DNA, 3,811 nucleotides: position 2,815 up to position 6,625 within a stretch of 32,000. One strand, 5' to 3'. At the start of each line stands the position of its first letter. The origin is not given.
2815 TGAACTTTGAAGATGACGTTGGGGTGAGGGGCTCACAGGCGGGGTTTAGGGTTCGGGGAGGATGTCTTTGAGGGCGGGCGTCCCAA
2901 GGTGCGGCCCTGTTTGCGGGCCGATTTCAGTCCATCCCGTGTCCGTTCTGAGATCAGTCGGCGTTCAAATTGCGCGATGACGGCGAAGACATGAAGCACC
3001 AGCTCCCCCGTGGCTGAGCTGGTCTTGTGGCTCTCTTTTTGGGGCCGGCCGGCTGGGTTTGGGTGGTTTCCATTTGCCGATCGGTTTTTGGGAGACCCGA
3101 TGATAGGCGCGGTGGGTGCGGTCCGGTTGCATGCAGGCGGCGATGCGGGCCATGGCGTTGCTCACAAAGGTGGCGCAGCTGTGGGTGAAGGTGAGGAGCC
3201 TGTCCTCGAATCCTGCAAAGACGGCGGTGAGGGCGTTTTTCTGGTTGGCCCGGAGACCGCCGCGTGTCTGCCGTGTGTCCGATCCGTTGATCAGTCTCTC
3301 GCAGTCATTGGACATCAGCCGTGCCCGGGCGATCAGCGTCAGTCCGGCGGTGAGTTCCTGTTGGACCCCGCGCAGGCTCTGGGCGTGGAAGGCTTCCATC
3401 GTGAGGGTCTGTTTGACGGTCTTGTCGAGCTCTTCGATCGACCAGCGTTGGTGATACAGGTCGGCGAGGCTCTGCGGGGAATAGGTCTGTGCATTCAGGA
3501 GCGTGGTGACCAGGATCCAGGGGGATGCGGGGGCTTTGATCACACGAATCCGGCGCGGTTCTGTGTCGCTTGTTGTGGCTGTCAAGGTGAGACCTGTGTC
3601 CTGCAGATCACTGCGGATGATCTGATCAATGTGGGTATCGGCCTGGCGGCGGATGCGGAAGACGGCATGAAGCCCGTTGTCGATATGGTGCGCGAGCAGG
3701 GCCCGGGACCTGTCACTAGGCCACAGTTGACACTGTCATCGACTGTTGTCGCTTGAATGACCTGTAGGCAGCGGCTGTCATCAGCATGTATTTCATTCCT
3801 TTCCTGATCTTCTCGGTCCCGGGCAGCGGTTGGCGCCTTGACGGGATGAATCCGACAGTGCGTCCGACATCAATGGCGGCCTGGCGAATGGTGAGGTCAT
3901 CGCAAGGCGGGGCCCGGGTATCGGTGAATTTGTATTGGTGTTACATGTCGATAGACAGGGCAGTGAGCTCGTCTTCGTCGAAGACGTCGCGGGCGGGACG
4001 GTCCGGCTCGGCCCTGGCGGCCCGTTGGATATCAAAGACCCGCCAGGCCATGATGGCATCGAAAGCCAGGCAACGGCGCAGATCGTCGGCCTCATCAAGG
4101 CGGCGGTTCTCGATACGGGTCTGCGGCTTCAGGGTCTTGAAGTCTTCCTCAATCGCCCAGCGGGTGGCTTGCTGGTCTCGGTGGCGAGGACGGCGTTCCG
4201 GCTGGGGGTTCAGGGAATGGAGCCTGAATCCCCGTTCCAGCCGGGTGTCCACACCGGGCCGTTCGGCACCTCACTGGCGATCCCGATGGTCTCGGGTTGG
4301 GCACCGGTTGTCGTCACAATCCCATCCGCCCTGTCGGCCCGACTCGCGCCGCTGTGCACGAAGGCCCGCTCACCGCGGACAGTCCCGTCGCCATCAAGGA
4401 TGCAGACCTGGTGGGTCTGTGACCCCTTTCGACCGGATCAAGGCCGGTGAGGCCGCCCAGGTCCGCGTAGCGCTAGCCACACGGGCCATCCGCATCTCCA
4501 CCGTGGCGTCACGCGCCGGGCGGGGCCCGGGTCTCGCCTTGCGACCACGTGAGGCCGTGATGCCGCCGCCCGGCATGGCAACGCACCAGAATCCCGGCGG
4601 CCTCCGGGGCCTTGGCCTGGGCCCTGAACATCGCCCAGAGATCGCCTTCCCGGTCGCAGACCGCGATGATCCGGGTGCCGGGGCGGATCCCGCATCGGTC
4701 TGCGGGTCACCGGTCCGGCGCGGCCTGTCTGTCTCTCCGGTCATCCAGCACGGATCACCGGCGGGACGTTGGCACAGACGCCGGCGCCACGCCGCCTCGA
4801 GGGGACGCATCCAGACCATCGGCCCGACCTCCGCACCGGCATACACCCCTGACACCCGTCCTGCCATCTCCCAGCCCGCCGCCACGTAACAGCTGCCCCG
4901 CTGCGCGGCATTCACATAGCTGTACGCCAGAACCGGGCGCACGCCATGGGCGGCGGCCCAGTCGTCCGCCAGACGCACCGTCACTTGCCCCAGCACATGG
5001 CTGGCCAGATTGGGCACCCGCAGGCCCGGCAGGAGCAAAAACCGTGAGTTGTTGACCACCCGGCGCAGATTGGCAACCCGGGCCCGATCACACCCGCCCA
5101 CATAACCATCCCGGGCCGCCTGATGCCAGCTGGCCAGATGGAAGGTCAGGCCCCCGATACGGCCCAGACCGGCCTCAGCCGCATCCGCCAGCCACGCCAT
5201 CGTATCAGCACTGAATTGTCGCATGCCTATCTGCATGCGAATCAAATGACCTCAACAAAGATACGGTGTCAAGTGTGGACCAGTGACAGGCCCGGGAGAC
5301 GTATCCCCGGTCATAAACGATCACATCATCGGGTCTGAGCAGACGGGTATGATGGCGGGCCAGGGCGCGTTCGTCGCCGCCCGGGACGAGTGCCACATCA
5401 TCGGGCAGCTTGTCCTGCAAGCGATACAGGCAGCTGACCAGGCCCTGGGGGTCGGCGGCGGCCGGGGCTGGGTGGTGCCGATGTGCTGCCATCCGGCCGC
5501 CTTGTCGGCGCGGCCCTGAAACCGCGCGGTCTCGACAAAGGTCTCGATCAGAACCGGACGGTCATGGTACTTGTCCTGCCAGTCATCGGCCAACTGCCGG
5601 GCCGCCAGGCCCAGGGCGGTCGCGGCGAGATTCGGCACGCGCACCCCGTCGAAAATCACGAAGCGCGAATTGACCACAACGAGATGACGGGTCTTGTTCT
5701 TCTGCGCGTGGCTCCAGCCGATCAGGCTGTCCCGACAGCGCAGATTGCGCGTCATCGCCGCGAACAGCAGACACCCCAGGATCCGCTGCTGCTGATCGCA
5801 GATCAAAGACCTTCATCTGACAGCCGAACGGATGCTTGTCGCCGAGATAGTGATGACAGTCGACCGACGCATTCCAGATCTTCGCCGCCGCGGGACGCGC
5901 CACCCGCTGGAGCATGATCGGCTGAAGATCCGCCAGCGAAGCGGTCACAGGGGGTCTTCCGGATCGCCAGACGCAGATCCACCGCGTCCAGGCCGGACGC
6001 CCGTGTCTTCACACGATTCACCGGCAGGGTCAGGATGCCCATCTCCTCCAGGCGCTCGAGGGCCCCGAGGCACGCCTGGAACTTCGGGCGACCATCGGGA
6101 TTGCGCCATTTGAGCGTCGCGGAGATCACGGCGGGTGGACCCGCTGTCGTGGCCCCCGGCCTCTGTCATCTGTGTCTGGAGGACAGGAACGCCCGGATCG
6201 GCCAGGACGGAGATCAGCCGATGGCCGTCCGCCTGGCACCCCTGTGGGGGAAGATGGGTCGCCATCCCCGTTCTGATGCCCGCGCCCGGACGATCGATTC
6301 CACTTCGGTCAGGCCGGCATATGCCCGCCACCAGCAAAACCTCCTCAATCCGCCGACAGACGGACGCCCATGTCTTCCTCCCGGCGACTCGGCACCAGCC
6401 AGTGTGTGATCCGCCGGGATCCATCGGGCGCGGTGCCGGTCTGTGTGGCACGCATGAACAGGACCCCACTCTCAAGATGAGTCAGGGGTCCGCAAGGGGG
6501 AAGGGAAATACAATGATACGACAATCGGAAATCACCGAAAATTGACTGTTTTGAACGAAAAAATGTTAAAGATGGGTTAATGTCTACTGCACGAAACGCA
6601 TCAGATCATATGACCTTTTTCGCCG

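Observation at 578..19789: IS-shattered gene set for sterol-like lipid tailoring and export (SMT + GPP34-P450 + SSD-type RND + SDR)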

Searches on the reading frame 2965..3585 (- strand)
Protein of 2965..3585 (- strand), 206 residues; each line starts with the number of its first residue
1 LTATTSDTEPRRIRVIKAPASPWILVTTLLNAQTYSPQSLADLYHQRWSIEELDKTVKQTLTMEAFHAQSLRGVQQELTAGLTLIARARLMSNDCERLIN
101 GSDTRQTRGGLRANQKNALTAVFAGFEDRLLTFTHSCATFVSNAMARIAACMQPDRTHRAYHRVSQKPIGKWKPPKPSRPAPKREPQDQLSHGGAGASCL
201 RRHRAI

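Call 6: search_protein_families(library=pfam, proteins=[window:2965-3585:-], max_evalue=0.01)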
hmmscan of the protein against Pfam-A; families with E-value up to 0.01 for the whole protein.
window:2965-3585:- (206 aa): 1 family
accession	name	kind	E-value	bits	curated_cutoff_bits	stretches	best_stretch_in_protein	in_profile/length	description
PF01609.27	DDE_Tnp_1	-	3.1e-08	34.1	23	1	14-82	139-195/200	Transposase DDE domain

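Call 59: search_protein_families(library=ncbifam, proteins=[window:2965-3585:-], max_evalue=0.001)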
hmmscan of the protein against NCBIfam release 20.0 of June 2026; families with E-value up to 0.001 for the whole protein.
window:2965-3585:- (206 aa): 7 families
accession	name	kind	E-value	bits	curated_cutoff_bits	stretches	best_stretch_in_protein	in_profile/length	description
NF033592.1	transpos_IS4_1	equivalog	8.5e-16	58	115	1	10-85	250-325/332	IS4 family transposase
NF033591.1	transpos_IS4_2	equivalog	0.00011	21.5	152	1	17-64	208-253/340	IS4 family transposase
NF033540.2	transpos_IS701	equivalog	0.00035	20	150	1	14-74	283-345/363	IS701 family transposase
NF049921.1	transpos_IS701_2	equivalog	0.00057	19.4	250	1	33-80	233-279/318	IS701 family transposase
NF033590.1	transpos_IS4_3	equivalog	0.0008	18.5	160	1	23-79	254-310/405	IS4 family transposase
NF049925.1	transpos_IS4_4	equivalog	0.00092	18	250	0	34-73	312-352/449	IS4 family transposase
NF049999.1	transpos_IS701_3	equivalog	0.00099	18.1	170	0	6-76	272-345/412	IS701 family transposase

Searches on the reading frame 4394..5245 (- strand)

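Call 6: search_protein_families(library=pfam, proteins=[window:4394-5245:-], max_evalue=0.01)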
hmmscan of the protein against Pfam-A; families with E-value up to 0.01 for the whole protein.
window:4394-5245:- (283 aa): 1 family
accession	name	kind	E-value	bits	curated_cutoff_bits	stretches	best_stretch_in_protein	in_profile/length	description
PF14236.12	DruA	-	1.6e-09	37.8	27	1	30-108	97-177/297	Druantia protein DruA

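Call 59: search_protein_families(library=ncbifam, proteins=[window:4394-5245:-], max_evalue=0.001)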
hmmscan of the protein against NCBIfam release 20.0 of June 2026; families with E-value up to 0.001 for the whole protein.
window:4394-5245:- (283 aa): 0 families

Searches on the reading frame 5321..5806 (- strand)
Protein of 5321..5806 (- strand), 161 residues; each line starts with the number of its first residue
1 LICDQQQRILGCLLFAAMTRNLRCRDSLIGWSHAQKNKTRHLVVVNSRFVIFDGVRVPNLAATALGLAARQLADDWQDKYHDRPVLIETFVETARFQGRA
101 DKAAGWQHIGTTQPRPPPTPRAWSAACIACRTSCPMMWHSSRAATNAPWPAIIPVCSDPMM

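Call 6: search_protein_families(library=pfam, proteins=[window:5321-5806:-], max_evalue=0.01)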
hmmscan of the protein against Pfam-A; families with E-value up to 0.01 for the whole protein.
window:5321-5806:- (161 aa): 1 family
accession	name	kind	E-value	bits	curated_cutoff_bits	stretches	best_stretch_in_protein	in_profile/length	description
PF14236.12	DruA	-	4.6e-19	69.1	27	1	2-100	89-197/297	Druantia protein DruA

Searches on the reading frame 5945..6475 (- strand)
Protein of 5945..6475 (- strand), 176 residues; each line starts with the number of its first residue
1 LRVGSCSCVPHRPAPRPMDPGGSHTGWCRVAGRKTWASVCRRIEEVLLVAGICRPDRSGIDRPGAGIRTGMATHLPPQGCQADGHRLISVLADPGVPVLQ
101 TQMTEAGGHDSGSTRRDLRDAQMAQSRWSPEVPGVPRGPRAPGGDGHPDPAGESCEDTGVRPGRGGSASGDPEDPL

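Call 32: search_protein_families(library=pfam, proteins=[window:5945-6475:-], max_evalue=0.01)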
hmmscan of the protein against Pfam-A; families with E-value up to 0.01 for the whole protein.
window:5945-6475:- (176 aa): 0 families
